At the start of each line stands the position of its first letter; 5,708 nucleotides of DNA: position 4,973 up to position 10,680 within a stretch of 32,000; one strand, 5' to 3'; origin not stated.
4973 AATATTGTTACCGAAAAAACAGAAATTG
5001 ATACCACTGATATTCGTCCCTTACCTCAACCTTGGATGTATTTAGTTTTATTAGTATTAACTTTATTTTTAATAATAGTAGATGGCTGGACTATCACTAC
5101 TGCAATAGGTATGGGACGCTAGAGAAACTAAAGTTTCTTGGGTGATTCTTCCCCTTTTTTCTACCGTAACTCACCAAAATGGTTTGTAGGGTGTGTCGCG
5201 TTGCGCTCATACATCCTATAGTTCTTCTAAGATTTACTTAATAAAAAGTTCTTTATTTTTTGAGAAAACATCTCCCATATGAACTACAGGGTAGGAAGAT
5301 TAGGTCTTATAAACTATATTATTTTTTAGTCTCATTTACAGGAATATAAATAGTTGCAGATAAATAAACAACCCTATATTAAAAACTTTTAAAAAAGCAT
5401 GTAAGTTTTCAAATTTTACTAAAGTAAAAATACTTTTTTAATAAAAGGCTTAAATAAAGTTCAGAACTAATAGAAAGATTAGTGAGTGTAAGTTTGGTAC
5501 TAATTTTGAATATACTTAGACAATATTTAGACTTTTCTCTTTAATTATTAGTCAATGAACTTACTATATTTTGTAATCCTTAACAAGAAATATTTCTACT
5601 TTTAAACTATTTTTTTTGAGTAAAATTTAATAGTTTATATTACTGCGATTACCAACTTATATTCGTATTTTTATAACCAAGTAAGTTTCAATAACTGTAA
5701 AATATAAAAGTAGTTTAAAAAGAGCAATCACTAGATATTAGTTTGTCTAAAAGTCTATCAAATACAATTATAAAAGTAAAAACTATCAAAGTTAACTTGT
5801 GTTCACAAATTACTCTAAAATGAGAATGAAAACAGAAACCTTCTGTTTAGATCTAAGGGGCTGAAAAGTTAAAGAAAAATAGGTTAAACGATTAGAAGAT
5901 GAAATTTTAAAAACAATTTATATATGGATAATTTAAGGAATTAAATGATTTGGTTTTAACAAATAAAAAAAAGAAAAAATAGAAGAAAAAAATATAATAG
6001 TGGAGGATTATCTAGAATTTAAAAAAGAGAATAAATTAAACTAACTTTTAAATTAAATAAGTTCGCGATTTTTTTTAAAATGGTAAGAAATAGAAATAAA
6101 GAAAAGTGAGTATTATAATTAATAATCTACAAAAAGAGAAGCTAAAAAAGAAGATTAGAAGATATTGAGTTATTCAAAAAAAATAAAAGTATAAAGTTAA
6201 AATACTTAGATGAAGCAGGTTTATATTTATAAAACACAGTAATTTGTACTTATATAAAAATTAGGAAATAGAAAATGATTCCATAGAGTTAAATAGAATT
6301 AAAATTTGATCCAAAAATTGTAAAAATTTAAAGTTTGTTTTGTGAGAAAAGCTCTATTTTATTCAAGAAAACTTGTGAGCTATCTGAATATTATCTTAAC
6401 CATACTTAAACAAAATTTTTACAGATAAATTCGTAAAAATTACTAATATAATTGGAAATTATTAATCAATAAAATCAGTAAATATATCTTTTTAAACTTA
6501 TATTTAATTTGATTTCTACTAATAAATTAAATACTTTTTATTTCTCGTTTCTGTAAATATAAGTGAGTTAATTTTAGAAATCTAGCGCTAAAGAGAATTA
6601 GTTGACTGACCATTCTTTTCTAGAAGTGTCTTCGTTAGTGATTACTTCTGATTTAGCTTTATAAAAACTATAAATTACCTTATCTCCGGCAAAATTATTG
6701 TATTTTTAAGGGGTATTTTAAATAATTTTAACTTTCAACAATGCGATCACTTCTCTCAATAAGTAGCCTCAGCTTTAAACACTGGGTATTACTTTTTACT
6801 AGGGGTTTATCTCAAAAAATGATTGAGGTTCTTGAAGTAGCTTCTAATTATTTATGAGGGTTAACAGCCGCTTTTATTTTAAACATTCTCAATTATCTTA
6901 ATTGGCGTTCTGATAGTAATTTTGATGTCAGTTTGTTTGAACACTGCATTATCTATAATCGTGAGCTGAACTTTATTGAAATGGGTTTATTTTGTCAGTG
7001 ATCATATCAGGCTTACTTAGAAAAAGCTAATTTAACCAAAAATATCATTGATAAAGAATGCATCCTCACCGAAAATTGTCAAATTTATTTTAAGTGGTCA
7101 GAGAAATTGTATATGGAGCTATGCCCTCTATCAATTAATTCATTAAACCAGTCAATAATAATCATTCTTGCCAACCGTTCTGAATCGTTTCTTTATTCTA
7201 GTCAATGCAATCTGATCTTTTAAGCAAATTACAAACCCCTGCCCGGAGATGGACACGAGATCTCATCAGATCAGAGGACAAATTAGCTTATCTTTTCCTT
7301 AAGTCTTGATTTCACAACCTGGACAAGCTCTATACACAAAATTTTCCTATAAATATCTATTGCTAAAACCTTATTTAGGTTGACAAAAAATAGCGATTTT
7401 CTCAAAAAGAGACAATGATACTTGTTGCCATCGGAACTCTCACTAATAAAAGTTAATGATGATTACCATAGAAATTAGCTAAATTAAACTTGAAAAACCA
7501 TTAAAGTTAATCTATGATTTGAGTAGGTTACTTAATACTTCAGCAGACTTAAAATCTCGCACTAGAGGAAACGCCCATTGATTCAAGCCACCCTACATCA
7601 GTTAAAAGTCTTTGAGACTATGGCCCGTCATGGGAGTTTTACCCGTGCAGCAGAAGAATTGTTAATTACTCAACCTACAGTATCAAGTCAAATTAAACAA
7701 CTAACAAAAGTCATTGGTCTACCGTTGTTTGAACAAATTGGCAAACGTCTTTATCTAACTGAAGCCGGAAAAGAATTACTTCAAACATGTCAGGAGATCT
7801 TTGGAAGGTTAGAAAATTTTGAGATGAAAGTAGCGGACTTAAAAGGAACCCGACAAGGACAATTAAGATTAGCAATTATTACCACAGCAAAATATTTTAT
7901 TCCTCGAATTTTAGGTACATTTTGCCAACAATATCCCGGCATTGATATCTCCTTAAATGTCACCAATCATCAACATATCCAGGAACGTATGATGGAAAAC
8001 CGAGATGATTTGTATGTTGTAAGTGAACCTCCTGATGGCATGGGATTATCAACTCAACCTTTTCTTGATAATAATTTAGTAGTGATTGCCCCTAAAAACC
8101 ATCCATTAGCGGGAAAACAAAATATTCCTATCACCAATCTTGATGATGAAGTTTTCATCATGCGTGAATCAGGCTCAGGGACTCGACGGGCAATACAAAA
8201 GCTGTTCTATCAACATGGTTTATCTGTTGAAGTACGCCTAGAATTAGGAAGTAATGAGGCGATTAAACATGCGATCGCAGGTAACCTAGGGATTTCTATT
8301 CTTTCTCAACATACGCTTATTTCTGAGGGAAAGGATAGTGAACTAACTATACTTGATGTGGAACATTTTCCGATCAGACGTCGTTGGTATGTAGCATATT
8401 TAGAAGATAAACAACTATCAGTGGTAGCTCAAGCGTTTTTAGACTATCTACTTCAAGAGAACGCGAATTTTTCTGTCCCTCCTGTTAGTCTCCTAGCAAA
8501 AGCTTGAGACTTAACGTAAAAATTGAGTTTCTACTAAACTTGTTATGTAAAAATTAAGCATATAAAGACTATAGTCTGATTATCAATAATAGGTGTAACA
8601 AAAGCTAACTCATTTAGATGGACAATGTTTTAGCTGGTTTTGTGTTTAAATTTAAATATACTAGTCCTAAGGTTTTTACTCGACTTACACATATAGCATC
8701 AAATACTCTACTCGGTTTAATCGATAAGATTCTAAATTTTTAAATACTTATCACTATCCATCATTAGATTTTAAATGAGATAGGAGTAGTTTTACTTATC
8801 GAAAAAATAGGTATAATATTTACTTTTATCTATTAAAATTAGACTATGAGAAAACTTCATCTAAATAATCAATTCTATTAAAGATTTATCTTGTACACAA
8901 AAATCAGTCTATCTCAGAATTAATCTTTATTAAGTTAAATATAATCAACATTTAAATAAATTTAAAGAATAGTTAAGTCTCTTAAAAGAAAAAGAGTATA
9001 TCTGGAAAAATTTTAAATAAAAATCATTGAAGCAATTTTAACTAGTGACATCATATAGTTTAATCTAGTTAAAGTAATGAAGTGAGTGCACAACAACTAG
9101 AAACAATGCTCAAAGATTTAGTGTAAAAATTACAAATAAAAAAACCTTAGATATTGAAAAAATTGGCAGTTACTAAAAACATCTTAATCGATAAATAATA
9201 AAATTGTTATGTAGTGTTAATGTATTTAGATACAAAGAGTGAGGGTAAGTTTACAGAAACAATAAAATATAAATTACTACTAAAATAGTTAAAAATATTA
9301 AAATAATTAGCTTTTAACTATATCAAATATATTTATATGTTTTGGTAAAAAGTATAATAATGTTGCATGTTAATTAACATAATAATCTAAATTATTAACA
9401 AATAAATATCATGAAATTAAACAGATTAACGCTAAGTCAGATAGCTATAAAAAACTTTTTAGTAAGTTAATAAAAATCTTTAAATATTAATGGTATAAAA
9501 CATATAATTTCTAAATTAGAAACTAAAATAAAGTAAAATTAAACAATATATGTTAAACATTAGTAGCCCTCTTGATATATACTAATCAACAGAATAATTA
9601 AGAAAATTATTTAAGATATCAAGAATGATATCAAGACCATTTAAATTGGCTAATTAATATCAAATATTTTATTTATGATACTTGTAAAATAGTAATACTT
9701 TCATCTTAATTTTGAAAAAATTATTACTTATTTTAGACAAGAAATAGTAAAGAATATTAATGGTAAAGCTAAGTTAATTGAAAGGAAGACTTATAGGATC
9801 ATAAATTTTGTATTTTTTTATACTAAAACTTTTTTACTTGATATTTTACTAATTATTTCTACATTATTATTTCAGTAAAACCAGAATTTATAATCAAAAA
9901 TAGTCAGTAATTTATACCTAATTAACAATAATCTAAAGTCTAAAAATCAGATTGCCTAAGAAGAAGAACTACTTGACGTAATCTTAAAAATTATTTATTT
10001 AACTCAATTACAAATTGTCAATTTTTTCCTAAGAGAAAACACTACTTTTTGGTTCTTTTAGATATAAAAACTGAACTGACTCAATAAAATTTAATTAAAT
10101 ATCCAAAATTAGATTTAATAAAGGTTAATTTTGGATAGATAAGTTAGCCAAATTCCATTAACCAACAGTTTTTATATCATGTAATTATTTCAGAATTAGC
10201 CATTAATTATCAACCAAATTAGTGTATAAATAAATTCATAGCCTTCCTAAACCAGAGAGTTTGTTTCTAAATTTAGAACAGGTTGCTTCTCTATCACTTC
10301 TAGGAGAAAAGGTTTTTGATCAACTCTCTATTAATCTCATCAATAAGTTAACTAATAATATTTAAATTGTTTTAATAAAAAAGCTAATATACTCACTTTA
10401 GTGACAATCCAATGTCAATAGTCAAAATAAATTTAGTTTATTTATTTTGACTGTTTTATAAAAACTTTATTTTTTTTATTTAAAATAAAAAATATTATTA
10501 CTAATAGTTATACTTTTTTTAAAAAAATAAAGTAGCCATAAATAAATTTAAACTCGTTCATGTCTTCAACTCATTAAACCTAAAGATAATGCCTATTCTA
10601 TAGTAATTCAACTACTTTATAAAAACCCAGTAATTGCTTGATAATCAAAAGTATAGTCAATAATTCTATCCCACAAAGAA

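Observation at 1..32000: Half of the window is a gene graveyard: intact housekeeping genes separated by kb-scale, near-equilibrium AT blocks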

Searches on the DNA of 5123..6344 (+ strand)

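Call 66: search_dna_similar(query=window:5123-6344:+, collection=plasmids, mode=distant, max_rows=5)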
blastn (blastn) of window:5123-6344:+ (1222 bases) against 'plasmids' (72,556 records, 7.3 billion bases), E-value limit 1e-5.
No match.

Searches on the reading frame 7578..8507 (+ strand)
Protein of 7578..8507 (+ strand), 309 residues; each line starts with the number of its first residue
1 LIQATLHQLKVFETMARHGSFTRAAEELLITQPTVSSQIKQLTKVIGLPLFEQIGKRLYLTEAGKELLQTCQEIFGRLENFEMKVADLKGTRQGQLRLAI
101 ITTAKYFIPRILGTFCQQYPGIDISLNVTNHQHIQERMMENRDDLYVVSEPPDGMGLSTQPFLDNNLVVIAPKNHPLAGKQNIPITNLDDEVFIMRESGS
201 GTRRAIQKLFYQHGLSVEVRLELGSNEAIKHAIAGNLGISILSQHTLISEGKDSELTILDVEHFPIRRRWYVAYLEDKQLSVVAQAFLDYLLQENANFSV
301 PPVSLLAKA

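Call 7: search_protein_families(library=pfam, proteins=[window:7578-8507:+])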
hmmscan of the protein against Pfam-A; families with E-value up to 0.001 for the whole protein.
window:7578-8507:+ (309 aa): 2 families
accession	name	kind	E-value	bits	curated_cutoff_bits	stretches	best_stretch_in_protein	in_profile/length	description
PF03466.25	LysR_substrate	-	2.4e-52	177.8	28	1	90-294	2-207/209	LysR substrate binding domain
PF00126.33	HTH_1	-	7.3e-21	74.3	26.6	1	6-65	1-60/60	Bacterial regulatory helix-turn-helix protein, lysR family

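Call 17: find_homologous_proteins(query=window:7578-8507:+, max_evalue=1e-60)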
Query window:7578-8507:+ (309 aa): 7684 proteins with E <= 1e-60 among 8000 candidates; the best 120 are listed.
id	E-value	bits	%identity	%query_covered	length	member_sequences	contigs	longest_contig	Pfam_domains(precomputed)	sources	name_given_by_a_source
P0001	6.1e-200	680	100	100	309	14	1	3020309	PF00126.34,PF03466.26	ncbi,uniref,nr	ncbi:LysR family transcriptional regulator [cyanobacterium endosymbiont of Rhopalodia gibberula]|uni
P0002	6.0e-188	641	94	100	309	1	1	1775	PF00126.34,PF03466.26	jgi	jgi:LysR family transcriptional regulator, low CO2-responsive transcriptional regulator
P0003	1.1e-186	637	94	100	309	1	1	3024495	PF00126.34,PF03466.26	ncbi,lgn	ncbi:MAG: LysR substrate-binding domain-containing protein [cyanobacterium endosymbiont of Rhopalodi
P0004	2.0e-181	620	91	100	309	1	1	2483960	PF00126.34,PF03466.26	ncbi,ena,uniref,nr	ncbi:LysR family transcriptional regulator [Cyanobacterium sp. uoEpiScrs1]|uniref:LysR family transc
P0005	4.3e-179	612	94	95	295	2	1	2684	PF00126.34,PF03466.26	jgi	jgi:LysR family transcriptional regulator, low CO2-responsive transcriptional regulator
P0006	5.2e-177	605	93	95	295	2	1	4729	PF00126.34,PF03466.26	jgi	jgi:DNA-binding transcriptional LysR family regulator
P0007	5.0e-173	592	87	100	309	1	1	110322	PF00126.34,PF03466.26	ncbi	-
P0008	3.8e-172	589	87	100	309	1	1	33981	PF00126.34,PF03466.26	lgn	-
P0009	3.5e-167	573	85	100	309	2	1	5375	PF00126.34,PF03466.26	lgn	-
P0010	4.8e-163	559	82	100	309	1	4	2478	PF00126.34,PF03466.26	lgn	-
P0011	1.6e-162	558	81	100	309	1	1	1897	PF00126.34,PF03466.26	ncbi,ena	-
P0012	1.2e-160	552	80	100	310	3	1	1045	PF00126.34,PF03466.26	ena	-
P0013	4.5e-160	550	80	99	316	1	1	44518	PF00126.34,PF03466.26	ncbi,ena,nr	ncbi:MAG TPA: LysR family transcriptional regulator [Cyanothece sp. UBA12306]|nr:LysR family transcr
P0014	1.0e-157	542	79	100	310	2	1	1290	PF00126.34,PF03466.26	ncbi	-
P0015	1.2e-157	542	80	100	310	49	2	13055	PF00126.34,PF03466.26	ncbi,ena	ncbi:MAG: LysR substrate-binding domain-containing protein [Crocosphaera sp.]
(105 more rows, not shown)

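Call 21: find_encoding_contigs(protein=P0007, flank=10000, max_places=2)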
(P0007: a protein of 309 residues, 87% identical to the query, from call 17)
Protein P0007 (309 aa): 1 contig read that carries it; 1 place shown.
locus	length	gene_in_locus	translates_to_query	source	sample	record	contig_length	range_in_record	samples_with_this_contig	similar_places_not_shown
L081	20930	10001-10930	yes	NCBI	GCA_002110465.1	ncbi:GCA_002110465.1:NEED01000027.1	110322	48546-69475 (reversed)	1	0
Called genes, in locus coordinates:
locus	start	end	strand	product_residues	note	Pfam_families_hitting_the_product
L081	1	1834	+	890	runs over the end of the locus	PF02861:Clp_N, PF23569:NBD_SMAX1, PF00004:AAA, PF17871:AAA_lid_9, PF07724:AAA_2, PF00004:AAA, PF07728:AAA_5, PF10431:ClpB_D2-small, +8 more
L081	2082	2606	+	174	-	PF03811:Zn_ribbon_InsA (weak), PF07282:Cas12f1-like_TNB (weak)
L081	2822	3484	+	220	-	PF05419:GUN4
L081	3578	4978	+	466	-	PF25917:BSH_RND (faint), PF25975:CzcB_C (faint), PF25989:YknX_C (weak)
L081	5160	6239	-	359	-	PF18579:Raf1_HTH, PF18578:Raf1_N, PF18087:RuBisCo_chap_C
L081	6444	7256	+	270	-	PF00936:BMC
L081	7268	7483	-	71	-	-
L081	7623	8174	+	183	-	-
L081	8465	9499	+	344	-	PF10017:Methyltransf_33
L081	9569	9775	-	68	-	-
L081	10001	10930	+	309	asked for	PF00126:HTH_1, PF03466:LysR_substrate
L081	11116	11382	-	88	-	PF00462:Glutaredoxin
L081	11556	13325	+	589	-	PF00082:Peptidase_S8, PF19366:DUF5942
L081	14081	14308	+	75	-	-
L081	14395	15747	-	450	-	PF01266:DAO (faint), PF03486:HI0933_like (faint), PF07992:Pyr_redox_2, PF13450:NAD_binding_8 (weak), PF00070:Pyr_redox, PF22366:NDH2_C (weak)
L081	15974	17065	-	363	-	-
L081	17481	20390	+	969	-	PF02660:G3P_acyltransf, PF01326:PPDK_N, PF27448:Rph_4th (weak), PF00391:PEP-utilizers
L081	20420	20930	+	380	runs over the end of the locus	PF04055:Radical_SAM, PF06968:BATS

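Call 29: find_encoding_contigs(protein=P0001, flank=10000, max_places=2)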
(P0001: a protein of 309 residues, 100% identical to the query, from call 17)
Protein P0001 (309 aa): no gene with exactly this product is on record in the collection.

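Call 54: search_protein_families(library=ncbifam, max_evalue=0.00001, proteins=[L081:6444-7256:+, L081:8465-9499:+, L081:7623-8174:+, window:7578-8507:+, L081:5160-6239:-])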
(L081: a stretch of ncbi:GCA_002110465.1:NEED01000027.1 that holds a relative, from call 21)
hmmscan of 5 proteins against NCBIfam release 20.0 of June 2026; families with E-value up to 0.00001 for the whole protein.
L081:6444-7256:+ (270 aa): 5 families
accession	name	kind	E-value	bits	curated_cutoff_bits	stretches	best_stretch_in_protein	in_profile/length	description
NF053792.1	beta_CO2some_O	equivalog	8.8e-113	374.8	270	1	8-209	5-205/205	beta-carboxysome assembly protein CcmO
NF012018.0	PRK15474.1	equivalog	3e-47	158.9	133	2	11-97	3-89/97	ethanolamine utilization microcompartment protein EutM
NF053791.1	BMC_CsoS1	equivalog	7.2e-29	99.9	166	2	117-200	8-92/93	alpha-carboxysome major shell protein CsoS1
NF012010.0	PRK15466.1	equivalog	5.6e-27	94.8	218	2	117-230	4-116/166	ethanolamine utilization microcompartment protein EutK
TIGR02526.1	eut_PduT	equivalog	8.1e-12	45.2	250.3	0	115-180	2-67/182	ethanolamine utilization microcompartment shell protein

L081:8465-9499:+ (344 aa): 2 families
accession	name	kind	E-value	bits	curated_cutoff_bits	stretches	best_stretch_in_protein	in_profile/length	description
TIGR03438.1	egtD_ergothio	equivalog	3.7e-119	397.4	290.9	1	39-340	3-300/301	L-histidine N(alpha)-methyltransferase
TIGR03439.1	methyl_EasF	subfamily_domain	2.5e-55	187.6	205.55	1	40-338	15-319/321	EasF family methyltransferase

L081:7623-8174:+ (183 aa): 0 families

window:7578-8507:+ (309 aa): 55 families (the best 25 are shown)
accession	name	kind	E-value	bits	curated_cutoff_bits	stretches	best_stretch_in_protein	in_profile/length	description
NF045990.1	TransRegCbbRRhodb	equivalog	1.2e-68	231.4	450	1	4-298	6-303/304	LysR family regulator CbbR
TIGR03339.1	phn_lysR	subfamily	2.4e-64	217.3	341.1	1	8-289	1-277/279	aminoethylphosphonate catabolism associated LysR family transcriptional regulator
NF040786.1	LysR_Sec_metab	equivalog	3.5e-63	213.4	250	1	6-293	3-296/298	selenium metabolism-associated LysR family transcriptional regulator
NF040889.1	trans_reg_YeiE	equivalog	2.6e-54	184.4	480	1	3-290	2-285/288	DNA-binding transcriptional regulator YeiE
NF008095.0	PRK10837.1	subfamily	9.5e-52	176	281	1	3-293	2-288/290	LysR family transcriptional regulator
NF047520.1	trans_act_CidR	equivalog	2.6e-47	161.4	415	1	6-292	3-289/292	cidABC operon transcriptional activator CidR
NF008416.0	PRK11242.1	equivalog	3.3e-41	141.6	277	1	7-297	4-293/300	transcriptional regulator CynR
NF053705.1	TransRegGltCGpos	equivalog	7.2e-39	133.8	350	1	6-293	3-291/300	glutamate biosynthesis transcriptional regulator GltC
NF009327.0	PRK12684.1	subfamily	1.7e-36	126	402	1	6-273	3-273/313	CysB family HTH-type transcriptional regulator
NF045775.1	acetoin_reg_AlsR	exception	8.2e-35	120.7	430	1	6-285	3-283/290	acetoin biosynthesis transcriptional regulator AlsR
NF008352.0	PRK11139.1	subfamily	3.4e-34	118.3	288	1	6-298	8-295/305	transcriptional regulator GcvA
NF008239.0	PRK11013.1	equivalog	1.6e-32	112.8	288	1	1-259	1-259/309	LysR family transcriptional regulator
NF009326.0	PRK12681.1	equivalog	6e-30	104.8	436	1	6-264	3-264/324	HTH-type transcriptional regulator CysB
NF008722.0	PRK11716.1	equivalog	2e-29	102.5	246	1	6-246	3-245/293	HTH-type transcriptional activator IlvY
TIGR02424.1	TF_pcaQ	equivalog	1.3e-28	99.8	303.8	1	6-292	5-295/300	pca operon transcription factor PcaQ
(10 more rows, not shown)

L081:5160-6239:- (359 aa): 0 families

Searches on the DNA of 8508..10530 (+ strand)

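Call 59: search_dna_similar(query=window:8508-10530:+, collection=phages, mode=distant, max_rows=5)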
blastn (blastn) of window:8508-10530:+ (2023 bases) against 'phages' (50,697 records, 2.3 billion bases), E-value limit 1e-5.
No match.

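Call 60: search_dna_similar(query=window:8508-10530:+, collection=plasmids, mode=distant, max_rows=5)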
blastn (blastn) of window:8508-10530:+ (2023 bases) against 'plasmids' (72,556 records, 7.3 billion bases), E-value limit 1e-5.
Records with a match: 1; places in all: 1; records where one place covers at least 80% of the query: 0.
Best place of each record, by identity: 60-80% 1.
By first word of the organism name: Rippkaea 1.
By predicted mobility (MOB-suite, as given by PLSDB): non-mobilizable 1.
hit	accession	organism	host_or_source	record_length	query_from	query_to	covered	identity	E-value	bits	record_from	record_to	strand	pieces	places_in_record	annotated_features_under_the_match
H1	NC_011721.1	Rippkaea orientalis PCC 8801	-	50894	249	614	18%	67.6%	1e-21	113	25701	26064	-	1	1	ISL3 family transposase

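Call 63: get_annotated_region(hit=H1, flank=2500)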
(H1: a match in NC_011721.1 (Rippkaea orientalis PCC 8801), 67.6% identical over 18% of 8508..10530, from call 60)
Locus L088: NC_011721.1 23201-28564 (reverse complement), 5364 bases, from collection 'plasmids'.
description: Rippkaea orientalis PCC 8801 plasmid pP880101, complete sequence
organism: Rippkaea orientalis PCC 8801 (NCBI taxid 41431)
taxonomy: Bacteria; Cyanobacteriota; Cyanophyceae; Chroococcales; Aphanothecaceae; Rippkaea; Rippkaea orientalis; Rippkaea orientalis PCC 8801
host: -; source: -; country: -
typing (MOB-suite, as given by PLSDB): non-mobilizable
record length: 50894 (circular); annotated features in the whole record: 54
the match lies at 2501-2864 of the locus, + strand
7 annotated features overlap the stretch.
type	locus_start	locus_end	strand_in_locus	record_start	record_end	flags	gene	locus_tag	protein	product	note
CDS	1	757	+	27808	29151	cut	-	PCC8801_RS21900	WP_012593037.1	hypothetical protein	-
CDS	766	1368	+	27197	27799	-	-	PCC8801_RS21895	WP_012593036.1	cytochrome P460 family protein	-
CDS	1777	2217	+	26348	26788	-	-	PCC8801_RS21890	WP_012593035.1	nucleotidyltransferase domain-containing protein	-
CDS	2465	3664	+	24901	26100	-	-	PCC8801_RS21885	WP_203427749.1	ISL3 family transposase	-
CDS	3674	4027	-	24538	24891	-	-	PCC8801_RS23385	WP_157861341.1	transposase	GO:0006313 - DNA transposition [Evidence IEA]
CDS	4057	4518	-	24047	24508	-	-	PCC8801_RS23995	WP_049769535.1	hypothetical protein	-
CDS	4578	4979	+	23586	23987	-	-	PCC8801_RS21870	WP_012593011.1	hypothetical protein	-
